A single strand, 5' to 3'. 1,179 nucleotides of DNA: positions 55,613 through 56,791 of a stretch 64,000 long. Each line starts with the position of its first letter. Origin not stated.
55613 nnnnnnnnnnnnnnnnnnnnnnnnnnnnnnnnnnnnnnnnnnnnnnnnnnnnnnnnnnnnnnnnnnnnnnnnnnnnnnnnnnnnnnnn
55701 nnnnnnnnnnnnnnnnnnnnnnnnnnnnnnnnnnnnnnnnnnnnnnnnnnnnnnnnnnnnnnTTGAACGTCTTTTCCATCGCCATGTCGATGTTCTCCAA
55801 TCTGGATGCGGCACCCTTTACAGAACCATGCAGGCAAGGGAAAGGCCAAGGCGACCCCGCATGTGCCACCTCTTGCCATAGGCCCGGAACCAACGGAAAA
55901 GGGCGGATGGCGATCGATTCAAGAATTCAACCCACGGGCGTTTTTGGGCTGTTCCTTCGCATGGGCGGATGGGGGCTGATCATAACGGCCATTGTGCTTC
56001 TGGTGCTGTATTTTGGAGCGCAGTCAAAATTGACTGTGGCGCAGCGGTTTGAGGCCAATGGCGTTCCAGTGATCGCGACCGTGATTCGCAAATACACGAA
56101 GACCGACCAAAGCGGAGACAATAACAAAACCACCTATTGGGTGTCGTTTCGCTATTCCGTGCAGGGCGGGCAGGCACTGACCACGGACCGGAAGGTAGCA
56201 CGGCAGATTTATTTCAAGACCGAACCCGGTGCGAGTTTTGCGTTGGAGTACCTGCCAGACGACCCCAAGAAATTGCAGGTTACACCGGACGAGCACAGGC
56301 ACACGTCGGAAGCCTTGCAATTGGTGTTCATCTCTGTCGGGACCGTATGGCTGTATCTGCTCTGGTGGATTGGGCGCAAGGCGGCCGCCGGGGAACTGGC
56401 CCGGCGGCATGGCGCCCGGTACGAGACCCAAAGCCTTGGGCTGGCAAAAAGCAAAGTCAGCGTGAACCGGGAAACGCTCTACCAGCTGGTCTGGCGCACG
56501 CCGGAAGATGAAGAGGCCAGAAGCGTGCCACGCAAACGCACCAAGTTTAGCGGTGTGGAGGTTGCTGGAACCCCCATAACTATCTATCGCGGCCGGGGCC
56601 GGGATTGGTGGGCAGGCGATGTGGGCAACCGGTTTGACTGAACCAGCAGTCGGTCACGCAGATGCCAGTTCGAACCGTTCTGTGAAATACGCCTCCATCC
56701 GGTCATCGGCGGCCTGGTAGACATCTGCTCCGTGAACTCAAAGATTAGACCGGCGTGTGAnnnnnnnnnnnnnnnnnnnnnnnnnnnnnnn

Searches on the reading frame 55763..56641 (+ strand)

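Call 3: search_protein_families(library=pfam, proteins=[window:55763-56641:+], max_evalue=0.01)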
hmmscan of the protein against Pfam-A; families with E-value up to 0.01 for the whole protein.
window:55763-56641:+ (292 aa): 1 family
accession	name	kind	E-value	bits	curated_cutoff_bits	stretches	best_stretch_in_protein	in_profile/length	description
PF12158.14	DUF3592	-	8.2e-05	23.6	25.3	1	105-174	3-80/84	Domain of unknown function (DUF3592)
